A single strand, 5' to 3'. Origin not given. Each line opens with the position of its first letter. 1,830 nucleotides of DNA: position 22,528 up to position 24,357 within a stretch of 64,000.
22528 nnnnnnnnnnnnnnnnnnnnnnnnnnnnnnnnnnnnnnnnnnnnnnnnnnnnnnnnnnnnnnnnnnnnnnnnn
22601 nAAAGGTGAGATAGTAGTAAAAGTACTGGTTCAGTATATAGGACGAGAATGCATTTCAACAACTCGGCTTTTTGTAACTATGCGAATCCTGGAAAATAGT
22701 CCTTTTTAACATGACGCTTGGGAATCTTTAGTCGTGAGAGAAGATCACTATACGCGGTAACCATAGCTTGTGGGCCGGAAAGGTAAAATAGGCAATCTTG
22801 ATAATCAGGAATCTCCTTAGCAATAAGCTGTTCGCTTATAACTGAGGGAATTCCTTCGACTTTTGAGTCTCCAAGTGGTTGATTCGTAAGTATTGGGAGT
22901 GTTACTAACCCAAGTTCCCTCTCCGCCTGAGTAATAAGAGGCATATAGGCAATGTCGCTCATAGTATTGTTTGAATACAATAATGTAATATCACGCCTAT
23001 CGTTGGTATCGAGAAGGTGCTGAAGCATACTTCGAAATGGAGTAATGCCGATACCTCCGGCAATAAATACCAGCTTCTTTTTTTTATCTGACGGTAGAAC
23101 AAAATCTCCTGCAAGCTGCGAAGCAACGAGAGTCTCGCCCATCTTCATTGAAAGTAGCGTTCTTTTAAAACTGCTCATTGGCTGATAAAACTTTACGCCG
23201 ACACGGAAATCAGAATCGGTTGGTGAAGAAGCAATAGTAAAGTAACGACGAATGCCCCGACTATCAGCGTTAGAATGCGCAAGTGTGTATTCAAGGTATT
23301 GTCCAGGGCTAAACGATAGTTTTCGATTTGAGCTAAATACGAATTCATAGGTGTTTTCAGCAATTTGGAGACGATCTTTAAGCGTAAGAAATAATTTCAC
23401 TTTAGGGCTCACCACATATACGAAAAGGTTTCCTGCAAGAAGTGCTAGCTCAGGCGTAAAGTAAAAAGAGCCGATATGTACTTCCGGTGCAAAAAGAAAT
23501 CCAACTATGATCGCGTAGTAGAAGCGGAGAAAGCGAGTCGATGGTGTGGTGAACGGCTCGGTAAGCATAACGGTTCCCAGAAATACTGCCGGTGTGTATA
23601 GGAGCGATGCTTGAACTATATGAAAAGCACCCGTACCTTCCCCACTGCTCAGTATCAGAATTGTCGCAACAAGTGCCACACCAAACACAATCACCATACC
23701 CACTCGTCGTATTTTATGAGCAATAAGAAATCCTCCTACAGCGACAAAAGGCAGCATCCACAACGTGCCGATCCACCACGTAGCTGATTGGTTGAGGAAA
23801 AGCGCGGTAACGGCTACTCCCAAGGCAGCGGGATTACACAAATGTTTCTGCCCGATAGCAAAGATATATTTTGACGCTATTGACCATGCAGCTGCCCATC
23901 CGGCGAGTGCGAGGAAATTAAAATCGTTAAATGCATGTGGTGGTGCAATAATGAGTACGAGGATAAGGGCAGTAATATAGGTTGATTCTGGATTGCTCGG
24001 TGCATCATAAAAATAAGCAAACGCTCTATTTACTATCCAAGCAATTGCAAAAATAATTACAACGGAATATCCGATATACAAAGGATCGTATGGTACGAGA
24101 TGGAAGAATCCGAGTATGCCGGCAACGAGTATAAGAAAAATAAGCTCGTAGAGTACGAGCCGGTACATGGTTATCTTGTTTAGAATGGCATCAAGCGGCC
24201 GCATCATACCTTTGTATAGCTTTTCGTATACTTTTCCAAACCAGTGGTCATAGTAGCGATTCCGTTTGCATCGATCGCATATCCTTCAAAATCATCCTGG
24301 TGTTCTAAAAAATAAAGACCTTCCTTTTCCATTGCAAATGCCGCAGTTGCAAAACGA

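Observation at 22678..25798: Extracytoplasmic flavinylation module: FMN-binding domain protein + ApbE + membrane FNR-like reductase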

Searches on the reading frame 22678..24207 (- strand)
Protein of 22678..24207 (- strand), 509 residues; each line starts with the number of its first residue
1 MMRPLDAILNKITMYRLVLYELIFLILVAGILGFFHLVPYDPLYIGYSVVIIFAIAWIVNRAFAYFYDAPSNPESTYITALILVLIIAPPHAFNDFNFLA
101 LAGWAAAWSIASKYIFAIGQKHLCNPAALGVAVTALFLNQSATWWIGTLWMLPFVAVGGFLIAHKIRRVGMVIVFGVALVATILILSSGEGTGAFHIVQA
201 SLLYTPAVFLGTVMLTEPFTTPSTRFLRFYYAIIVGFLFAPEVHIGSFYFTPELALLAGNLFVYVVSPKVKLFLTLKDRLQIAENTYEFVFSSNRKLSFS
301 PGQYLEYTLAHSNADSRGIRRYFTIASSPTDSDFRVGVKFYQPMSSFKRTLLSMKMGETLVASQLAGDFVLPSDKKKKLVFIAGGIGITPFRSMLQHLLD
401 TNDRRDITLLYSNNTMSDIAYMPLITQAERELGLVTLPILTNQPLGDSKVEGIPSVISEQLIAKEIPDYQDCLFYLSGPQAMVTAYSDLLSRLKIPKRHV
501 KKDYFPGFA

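Call 3: search_protein_families(library=pfam, proteins=[window:22678-24207:-], max_evalue=0.01)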
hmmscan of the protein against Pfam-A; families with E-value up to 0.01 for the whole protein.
window:22678-24207:- (509 aa): 3 families
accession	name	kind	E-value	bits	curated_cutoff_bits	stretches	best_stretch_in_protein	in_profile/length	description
PF00175.26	NAD_binding_1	-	3.2e-13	50.7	22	1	381-487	1-108/109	Oxidoreductase NAD-binding domain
PF08030.17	NAD_binding_6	-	0.00013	22.5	22.2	1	377-419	2-49/156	Ferric reductase NAD binding domain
PF00970.30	FAD_binding_6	-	0.0016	19.2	21.1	1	275-360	3-88/99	Oxidoreductase FAD-binding domain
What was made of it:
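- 22678..23397 (-): Cytoplasmic NqrF/FNR-like FAD + NAD(P)H-binding domain of the fusion protein (residues 271-509, plus stop). PF00175 E=3.2e-13, PF00970 and PF08030 weaker (call 3).
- Checked: Fusion protein, 24207-22678: 509 aa, with NAD_binding_1 E=3.2e-13 and weaker FAD_binding_6 and NAD_binding_6 matches in residues 275-487 (call 3).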

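Call 4: search_protein_families(library=ncbifam, proteins=[window:22678-24207:-], max_evalue=0.01)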
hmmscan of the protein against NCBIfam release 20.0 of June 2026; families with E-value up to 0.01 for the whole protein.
window:22678-24207:- (509 aa): 21 families
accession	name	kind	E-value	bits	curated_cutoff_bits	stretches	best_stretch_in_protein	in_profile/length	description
NF009805.0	PRK13289.1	equivalog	1e-25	90.5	432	1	297-505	183-392/399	NO-inducible flavohemoprotein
TIGR02160.1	PA_CoA_Oxy5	hypoth_equivalog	6.2e-17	61.4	420.8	1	296-505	30-241/352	1,2-phenylacetyl-CoA epoxidase subunit PaaE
NF040810.1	BenC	equivalog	7.4e-17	61.5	430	1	282-497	115-322/333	benzoate 1,2-dioxygenase electron transfer component BenC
NF058606.1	GlBtMonoRdsGbcB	equivalog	4.2e-16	58.8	500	1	285-493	27-235/362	glycine betaine monooxygenase reductase subunit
NF005963.0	PRK08051.1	equivalog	3.1e-14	52.8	230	1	281-496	13-221/233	NAD(P)H-flavin reductase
TIGR01941.1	nqrF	equivalog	3.6e-14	52.5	295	1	307-505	209-403/405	NADH:ubiquinone reductase (Na(+)-transporting) subunit F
NF045803.1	MethMoxFADbindMmoC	equivalog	5.3e-14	51.7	500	1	284-503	119-338/343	aromatic/alkene monooxygenase hydroxylase FAD-binding subunit MmoC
NF007964.0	PRK10684.1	equivalog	5.6e-14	51.8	383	1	298-505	36-237/333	NADH oxidoreductase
NF008822.0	PRK11872.1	equivalog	2.3e-12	46.6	402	1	292-501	130-331/341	anthranilate 1,2-dioxygenase electron transfer component AntC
NF052252.1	flav_redu_LuxG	exception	1.1e-09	37.8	340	1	281-490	10-213/232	flavin mononucleotide reductase LuxG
NF008178.0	PRK10926.1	equivalog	8e-09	35.1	390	1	298-502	30-237/248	ferredoxin--NADP(+) reductase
NF040830.1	sulfhyd_ShyC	equivalog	1e-07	31.4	600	1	294-422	34-154/288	NAD(P)-dependent hydrogenase/sulfhydrogenase 2 subunit gamma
NF006220.0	PRK08345.1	subfamily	1e-06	28.2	395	1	294-422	38-160/294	cytochrome-c3 hydrogenase subunit gamma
TIGR02911.1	sulfite_red_B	equivalog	0.00011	21.4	288.6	1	367-484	90-203/261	anaerobic sulfite reductase subunit AsrB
NF000796.0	PRK00054.1-1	equivalog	0.00022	20.6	224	1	342-428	58-140/254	dihydroorotate dehydrogenase electron transfer subunit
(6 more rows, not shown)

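Call 6: find_homologous_proteins(query=window:22678-24207:-)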
Query window:22678-24207:- (509 aa): 7713 proteins with E <= 0.001 among 8000 candidates; the best 120 are listed.
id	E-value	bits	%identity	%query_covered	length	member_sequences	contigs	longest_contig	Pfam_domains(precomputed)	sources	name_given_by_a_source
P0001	0.0e+0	1130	100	100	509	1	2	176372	PF00175.27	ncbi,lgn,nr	ncbi:hypothetical protein H0X32_01505 [Patescibacteria group bacterium]|nr:hypothetical protein [Pat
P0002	3.2e-245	833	72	100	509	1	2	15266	PF00175.27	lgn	-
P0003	6.5e-239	812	70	100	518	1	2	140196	PF00175.27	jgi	jgi:ferredoxin-NADP reductase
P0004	8.6e-237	805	70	100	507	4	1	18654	PF00175.27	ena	-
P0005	4.8e-235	799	70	100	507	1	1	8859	PF00175.27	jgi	jgi:ferredoxin-NADP reductase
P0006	7.2e-235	798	68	100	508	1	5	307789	PF00175.27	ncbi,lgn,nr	ncbi:MAG: FAD-binding oxidoreductase [Candidatus Pacebacteria bacterium]|nr:FAD-binding oxidoreducta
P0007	2.0e-234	797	68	100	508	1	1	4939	PF00175.27,PF03116.21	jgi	jgi:ferredoxin-NADP reductase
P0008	3.1e-234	796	68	100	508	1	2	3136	PF00175.27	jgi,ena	jgi:ferredoxin-NADP reductase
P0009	1.9e-231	787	67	100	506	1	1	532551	PF00175.27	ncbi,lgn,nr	ncbi:MAG: hypothetical protein JWM39_295 [Parcubacteria group bacterium]|nr:hypothetical protein [Pa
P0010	2.1e-231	787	69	100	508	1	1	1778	PF00175.27,PF03116.21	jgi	-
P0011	2.5e-231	787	69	100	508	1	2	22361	PF00175.27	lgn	-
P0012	3.1e-231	786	69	100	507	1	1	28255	PF00175.27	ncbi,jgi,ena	jgi:ferredoxin-NADP reductase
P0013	4.9e-231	786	69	97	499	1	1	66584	PF00175.27,PF08030.18,PF00970.31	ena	-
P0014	1.0e-230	785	68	100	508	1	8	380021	PF00175.27,PF08030.18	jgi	jgi:ferredoxin-NADP reductase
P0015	2.3e-230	784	68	100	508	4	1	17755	PF00175.27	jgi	jgi:ferredoxin-NADP reductase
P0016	3.0e-230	783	69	97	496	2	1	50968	PF00175.27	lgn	-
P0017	1.4e-229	781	68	97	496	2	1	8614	PF00175.27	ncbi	-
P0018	3.0e-229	780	68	100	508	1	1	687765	PF00175.27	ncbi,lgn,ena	-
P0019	1.0e-228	778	68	100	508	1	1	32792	PF00175.27,PF03116.21,PF00970.31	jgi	jgi:ferredoxin-NADP reductase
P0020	1.1e-227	775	67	100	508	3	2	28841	PF00175.27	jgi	jgi:ferredoxin-NADP reductase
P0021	1.7e-227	774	65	100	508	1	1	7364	PF00175.27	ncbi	-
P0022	1.9e-227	774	66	100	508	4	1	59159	PF00175.27,PF03116.21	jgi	jgi:ferredoxin-NADP reductase/Na+-translocating ferredoxin:NAD+ oxidoreductase RnfD subunit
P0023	2.0e-227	774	66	100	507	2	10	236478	PF00175.27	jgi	jgi:ferredoxin-NADP reductase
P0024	2.5e-226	770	66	100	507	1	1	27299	PF00175.27,PF00970.31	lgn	-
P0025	3.2e-225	767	67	97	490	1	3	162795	PF00175.27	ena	-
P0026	1.4e-221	755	64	100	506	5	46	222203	PF00175.27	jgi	jgi:ferredoxin-NADP reductase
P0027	4.6e-221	753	65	100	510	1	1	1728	PF00175.27,PF08030.18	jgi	jgi:ferredoxin-NADP reductase/Na+-transporting NADH:ubiquinone oxidoreductase subunit NqrB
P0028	1.8e-220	751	65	100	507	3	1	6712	PF00175.27,PF08030.18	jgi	jgi:ferredoxin-NADP reductase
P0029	1.5e-219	748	65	100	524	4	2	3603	PF00175.27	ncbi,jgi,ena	jgi:ferredoxin-NADP reductase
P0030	1.8e-218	744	64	100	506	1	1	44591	PF00175.27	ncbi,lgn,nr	ncbi:MAG: hypothetical protein JWL88_507 [Parcubacteria group bacterium]|nr:hypothetical protein [Pa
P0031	4.5e-218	743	63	100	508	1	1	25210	PF00175.27,PF08030.18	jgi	jgi:ferredoxin-NADP reductase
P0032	8.2e-215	732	65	100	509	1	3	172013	PF00175.27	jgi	jgi:ferredoxin-NADP reductase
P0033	6.2e-214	729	63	100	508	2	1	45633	PF00175.27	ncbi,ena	-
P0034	8.8e-214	729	63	100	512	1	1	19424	PF00175.27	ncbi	-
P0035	7.6e-213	726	64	100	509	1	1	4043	PF00175.27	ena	-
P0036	5.5e-206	703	66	92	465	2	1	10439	PF00175.27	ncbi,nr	ncbi:MAG TPA: FAD-binding oxidoreductase, partial [Candidatus Paceibacterota bacterium]|nr:FAD-bindi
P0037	8.5e-206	703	61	100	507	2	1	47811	PF00175.27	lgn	-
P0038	9.6e-206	702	69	89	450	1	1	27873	PF00175.27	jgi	jgi:ferredoxin-NADP reductase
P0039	1.6e-205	702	69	89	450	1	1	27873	PF00175.27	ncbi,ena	-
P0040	3.4e-204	697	62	97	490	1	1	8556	PF00175.27,PF03116.21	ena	-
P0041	6.1e-204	696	62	97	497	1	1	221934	PF00175.27,PF03116.21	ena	-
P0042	2.7e-202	691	61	100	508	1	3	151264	PF00175.27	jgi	jgi:ferredoxin-NADP reductase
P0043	1.7e-196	672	61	100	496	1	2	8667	PF00175.27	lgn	-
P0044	2.1e-196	672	60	100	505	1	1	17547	PF00175.27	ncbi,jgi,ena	-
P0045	2.4e-196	671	61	100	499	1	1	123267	PF00175.27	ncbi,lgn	ncbi:MAG: ferredoxin--NADP reductase [Bacillota bacterium]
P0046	8.7e-189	646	60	93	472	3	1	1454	PF00175.27,PF03116.21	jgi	jgi:ferredoxin-NADP reductase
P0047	1.9e-184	632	58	97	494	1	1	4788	PF00175.27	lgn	-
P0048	2.2e-184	632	57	100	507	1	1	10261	PF00175.27,PF03116.21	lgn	-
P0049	2.1e-183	629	56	100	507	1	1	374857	PF00175.27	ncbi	-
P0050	1.3e-182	626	57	100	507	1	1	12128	PF00175.27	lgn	-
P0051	5.2e-182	624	57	100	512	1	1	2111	PF00175.27,PF03116.21,PF00970.31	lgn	-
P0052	1.3e-180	620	58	100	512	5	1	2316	PF00175.27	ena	-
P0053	2.6e-180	619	56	100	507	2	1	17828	PF00175.27,PF00970.31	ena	-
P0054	3.3e-180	618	55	100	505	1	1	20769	PF00175.27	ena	-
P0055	1.5e-179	616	56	100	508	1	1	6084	PF00175.27,PF00970.31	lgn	-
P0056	2.7e-179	615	55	100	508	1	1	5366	PF00175.27,PF03116.21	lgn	-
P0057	4.6e-178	611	56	100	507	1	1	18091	PF00175.27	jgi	jgi:ferredoxin-NADP reductase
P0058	2.7e-177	609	55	100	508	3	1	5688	PF00175.27,PF03116.21,PF00970.31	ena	-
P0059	2.9e-177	608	55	100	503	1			PF00175.27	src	-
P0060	2.9e-177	608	55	100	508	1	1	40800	PF00175.27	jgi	jgi:ferredoxin-NADP reductase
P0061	3.7e-177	608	56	100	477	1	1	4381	PF00175.27,PF03116.21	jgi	jgi:Na+-transporting NADH:ubiquinone oxidoreductase subunit NqrB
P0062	7.0e-177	607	56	97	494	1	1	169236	PF00175.27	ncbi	-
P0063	1.1e-176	607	54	100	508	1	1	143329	PF00175.27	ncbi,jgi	jgi:ferredoxin-NADP reductase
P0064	1.3e-176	606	55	100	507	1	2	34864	PF00175.27,PF00970.31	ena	-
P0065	2.4e-176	605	55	100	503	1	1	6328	PF00175.27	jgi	jgi:ferredoxin-NADP reductase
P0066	7.1e-176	604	56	100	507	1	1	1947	PF00175.27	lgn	-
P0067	8.1e-176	604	53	100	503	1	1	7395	PF00175.27,PF00970.31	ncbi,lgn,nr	ncbi:MAG: hypothetical protein JWM46_117 [Candidatus Kaiserbacteria bacterium]|nr:hypothetical prote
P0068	1.7e-175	603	56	100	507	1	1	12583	PF00175.27,PF00970.31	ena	-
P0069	2.2e-175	602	54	100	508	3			PF00175.27,PF00970.31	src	-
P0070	4.5e-175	601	54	100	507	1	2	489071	PF00175.27,PF03116.21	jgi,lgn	jgi:ferredoxin-NADP reductase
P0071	4.6e-175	601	54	100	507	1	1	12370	PF00175.27,PF03116.21,PF00970.31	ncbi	-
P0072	6.2e-175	601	55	100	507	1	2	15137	PF00175.27,PF03116.21,PF00970.31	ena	-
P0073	1.1e-174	600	55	100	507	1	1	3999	PF00175.27,PF03116.21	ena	-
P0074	3.4e-174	598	54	100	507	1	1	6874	PF00175.27,PF00970.31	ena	-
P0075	1.1e-173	597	54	100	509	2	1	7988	PF00175.27,PF03116.21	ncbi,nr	ncbi:TPA: oxidoreductase [Candidatus Taylorbacteria bacterium]|nr:oxidoreductase [Candidatus Taylorb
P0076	2.7e-173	595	55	100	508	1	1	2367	PF00175.27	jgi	jgi:ferredoxin-NADP reductase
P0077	9.0e-173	594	55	97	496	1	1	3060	PF00175.27,PF00970.31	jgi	jgi:ferredoxin-NADP reductase/Na+-translocating ferredoxin:NAD+ oxidoreductase RnfD subunit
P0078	9.1e-173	594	55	100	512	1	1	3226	PF00175.27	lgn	-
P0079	1.6e-172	593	55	97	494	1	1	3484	PF00175.27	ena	-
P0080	3.3e-172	592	53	100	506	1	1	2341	PF00175.27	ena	-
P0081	3.9e-172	592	55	100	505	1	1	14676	PF00175.27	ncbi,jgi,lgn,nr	ncbi:MAG TPA: hypothetical protein VG102_03370 [Candidatus Paceibacterota bacterium]|jgi:ferredoxin-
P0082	6.3e-172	591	52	100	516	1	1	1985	PF00175.27,PF03116.21,PF00970.31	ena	-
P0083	8.5e-172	590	54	100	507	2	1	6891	PF00175.27,PF00970.31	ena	-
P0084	1.2e-171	590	54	100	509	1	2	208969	PF00175.27,PF03116.21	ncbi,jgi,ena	-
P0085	3.5e-171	588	57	97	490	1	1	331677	PF00175.27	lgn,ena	-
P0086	9.2e-171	587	54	100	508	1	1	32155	PF00175.27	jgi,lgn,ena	-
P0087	1.2e-170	587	54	100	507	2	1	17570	PF00175.27,PF00970.31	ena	-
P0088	1.5e-170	586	54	100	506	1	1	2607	PF00175.27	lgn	-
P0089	1.7e-170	586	53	97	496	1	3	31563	PF00175.27,PF00970.31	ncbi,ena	-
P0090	2.7e-170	586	52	100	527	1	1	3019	PF00175.27,PF03116.21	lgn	-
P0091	2.8e-170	585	54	100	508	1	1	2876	PF00175.27,PF00970.31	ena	-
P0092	4.3e-170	585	53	100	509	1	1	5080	PF00175.27,PF03116.21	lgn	-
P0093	1.9e-169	583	53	100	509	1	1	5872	PF00175.27,PF03116.21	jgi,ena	-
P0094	2.1e-169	583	52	100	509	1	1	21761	PF00175.27,PF03116.21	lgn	-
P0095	3.6e-169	582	54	100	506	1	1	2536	PF00175.27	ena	-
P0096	3.8e-169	582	53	100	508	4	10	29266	PF00175.27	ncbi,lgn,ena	-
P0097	5.4e-169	581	54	97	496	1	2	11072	PF00175.27,PF03116.21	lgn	-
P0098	5.7e-169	581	54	97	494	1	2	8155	PF00175.27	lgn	-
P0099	6.2e-169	581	54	100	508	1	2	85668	PF00175.27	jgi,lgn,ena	-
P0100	7.9e-169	581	54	100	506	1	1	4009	PF00175.27,PF03116.21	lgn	-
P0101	9.9e-169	580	52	100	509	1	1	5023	PF00175.27,PF03116.21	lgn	-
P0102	1.1e-168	580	54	100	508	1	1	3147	PF00175.27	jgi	jgi:ferredoxin-NADP reductase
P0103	1.5e-168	580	54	100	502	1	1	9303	PF00175.27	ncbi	-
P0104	2.0e-168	579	54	100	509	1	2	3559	PF00175.27,PF03116.21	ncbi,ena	-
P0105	2.1e-168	579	55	100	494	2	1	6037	PF00175.27,PF00970.31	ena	-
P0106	2.3e-168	579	54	100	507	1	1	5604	PF00175.27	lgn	-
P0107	2.6e-168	579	53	100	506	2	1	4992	PF00175.27,PF00970.31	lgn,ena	-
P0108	3.1e-168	579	52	100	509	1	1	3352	PF00175.27,PF03116.21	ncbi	-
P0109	3.3e-168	579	53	100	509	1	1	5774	PF00175.27,PF03116.21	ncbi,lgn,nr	ncbi:MAG: RnfABCDGE type electron transport complex subunit D [Candidatus Lloydbacteria bacterium]|n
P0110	4.8e-168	578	55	100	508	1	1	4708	PF00175.27,PF03116.21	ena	-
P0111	5.0e-168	578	51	100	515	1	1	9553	PF00175.27,PF03116.21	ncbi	-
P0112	5.3e-168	578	54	100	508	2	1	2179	PF00175.27,PF03116.21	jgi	jgi:ferredoxin-NADP reductase/Na+-translocating ferredoxin:NAD+ oxidoreductase RnfD subunit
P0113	5.5e-168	578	55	100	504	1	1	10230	PF00175.27,PF03116.21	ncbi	-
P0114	5.8e-168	578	53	99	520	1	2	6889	PF00175.27,PF03116.21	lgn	-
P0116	7.9e-168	577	52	100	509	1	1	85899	PF00175.27,PF03116.21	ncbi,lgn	-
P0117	1.1e-167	577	53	100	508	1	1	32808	PF00175.27,PF03116.21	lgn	-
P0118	1.3e-167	577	54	100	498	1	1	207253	PF00175.27,PF00970.31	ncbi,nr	ncbi:MAG: FAD-binding oxidoreductase [Candidatus Pacebacteria bacterium]|nr:FAD-binding oxidoreducta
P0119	1.3e-167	577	56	100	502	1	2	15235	PF00175.27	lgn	-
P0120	1.4e-167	577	55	100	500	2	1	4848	PF00175.27,PF03116.21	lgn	-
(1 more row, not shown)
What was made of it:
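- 23398..24207 (-): NqrB/RnfD-like membrane domain of the fusion protein (residues 1-270, ~10 helices), without the flavinylation loop. Many homologues carry PF03116 (call 6).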

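Call 12: find_encoding_contigs(protein=window:22678-24207:-, flank=10000, max_places=3)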
Protein window:22678-24207:- (509 aa): 3 contigs read that carry it; 1 place shown.
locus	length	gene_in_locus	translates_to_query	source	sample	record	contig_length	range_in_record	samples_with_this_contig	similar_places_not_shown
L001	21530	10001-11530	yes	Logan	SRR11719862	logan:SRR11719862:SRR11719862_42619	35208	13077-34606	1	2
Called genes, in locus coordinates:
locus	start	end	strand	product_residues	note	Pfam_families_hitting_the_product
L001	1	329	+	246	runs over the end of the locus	PF02616:SMC_ScpA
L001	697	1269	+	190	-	PF04079:SMC_ScpB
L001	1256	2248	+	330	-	PF00768:Peptidase_S11, PF13354:Beta-lactamase2 (weak)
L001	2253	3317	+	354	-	PF00953:Glycos_transf_4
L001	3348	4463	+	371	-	PF01098:FTSW_RODA_SPOVE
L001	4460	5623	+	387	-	PF03033:Glyco_transf_28, PF04101:Glyco_tran_28_C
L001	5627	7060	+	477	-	PF00749:tRNA-synt_1c, PF19269:Anticodon_2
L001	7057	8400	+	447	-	PF01551:Peptidase_M23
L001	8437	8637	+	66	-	-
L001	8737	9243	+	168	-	PF04205:FMN_bind (weak)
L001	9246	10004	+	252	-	PF02424:ApbE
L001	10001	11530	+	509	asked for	PF00175:NAD_binding_1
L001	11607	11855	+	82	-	PF11950:DUF3467 (faint)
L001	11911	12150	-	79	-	-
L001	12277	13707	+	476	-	PF00479:G6PD_N, PF02781:G6PD_C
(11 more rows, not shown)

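Call 14: search_solved_structures(query=A1, max_evalue=0.01, show_alignments=0)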
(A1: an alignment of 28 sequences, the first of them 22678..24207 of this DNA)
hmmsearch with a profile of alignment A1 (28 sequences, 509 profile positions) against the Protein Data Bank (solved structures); distinct sequences matched with E-value up to 0.01: 121 (the best 60 are shown).
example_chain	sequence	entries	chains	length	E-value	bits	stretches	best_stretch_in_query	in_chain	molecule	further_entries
7qu3_A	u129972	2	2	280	3.1e-17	65.8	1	349-507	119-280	Na(+)-translocating NADH-quinone reductase subunit F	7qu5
7qty_A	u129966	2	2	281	1e-16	64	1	350-507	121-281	Na(+)-translocating NADH-quinone reductase subunit F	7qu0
6o0a_A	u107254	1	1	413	2.5e-16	62.8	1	273-505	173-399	Flavohemoglobin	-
7xk3_F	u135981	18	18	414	4.1e-16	62.1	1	350-507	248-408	Na(+)-translocating NADH-quinone reductase subunit F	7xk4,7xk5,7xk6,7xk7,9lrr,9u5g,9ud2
2r6h_A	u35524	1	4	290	4.3e-16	62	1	350-502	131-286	NADH:ubiquinone oxidoreductase, Na translocating, F subunit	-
4u9u_A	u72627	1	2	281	4.8e-16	61.8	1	350-507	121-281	Na(+)-translocating NADH-quinone reductase subunit F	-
8ad4_A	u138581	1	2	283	4.9e-16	61.8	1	350-507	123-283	Na(+)-translocating NADH-quinone reductase subunit F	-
4uaj_A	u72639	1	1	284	4.9e-16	61.8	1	350-507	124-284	Na(+)-translocating NADH-quinone reductase subunit F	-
8a1t_F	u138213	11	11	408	7.9e-16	61.1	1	350-507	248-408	Na(+)-translocating NADH-quinone reductase subunit F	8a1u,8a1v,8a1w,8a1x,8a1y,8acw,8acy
8ad3_A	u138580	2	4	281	2.3e-15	59.6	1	350-503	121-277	Na(+)-translocating NADH-quinone reductase subunit F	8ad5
3ozu_A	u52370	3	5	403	3.1e-15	59.2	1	297-505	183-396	Flavohemoprotein | Flavohemoglobin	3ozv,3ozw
1cqx_A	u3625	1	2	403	3.4e-15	59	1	297-505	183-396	FLAVOHEMOPROTEIN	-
4wqm_A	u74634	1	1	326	1.2e-14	57.2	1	275-505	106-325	Toluene-4-monooxygenase electron transfer component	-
4eh1_A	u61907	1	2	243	5.6e-14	55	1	295-505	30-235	Flavohemoprotein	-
2eix_A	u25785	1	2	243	1.5e-13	53.6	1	270-495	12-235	NADH-cytochrome b5 reductase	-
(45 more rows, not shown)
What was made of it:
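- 22678..23397 (-): The best PDB sequence hits are NqrF FAD domains, E=3e-17 (call 14).
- Domain assignments: calls 3, 4, 14.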
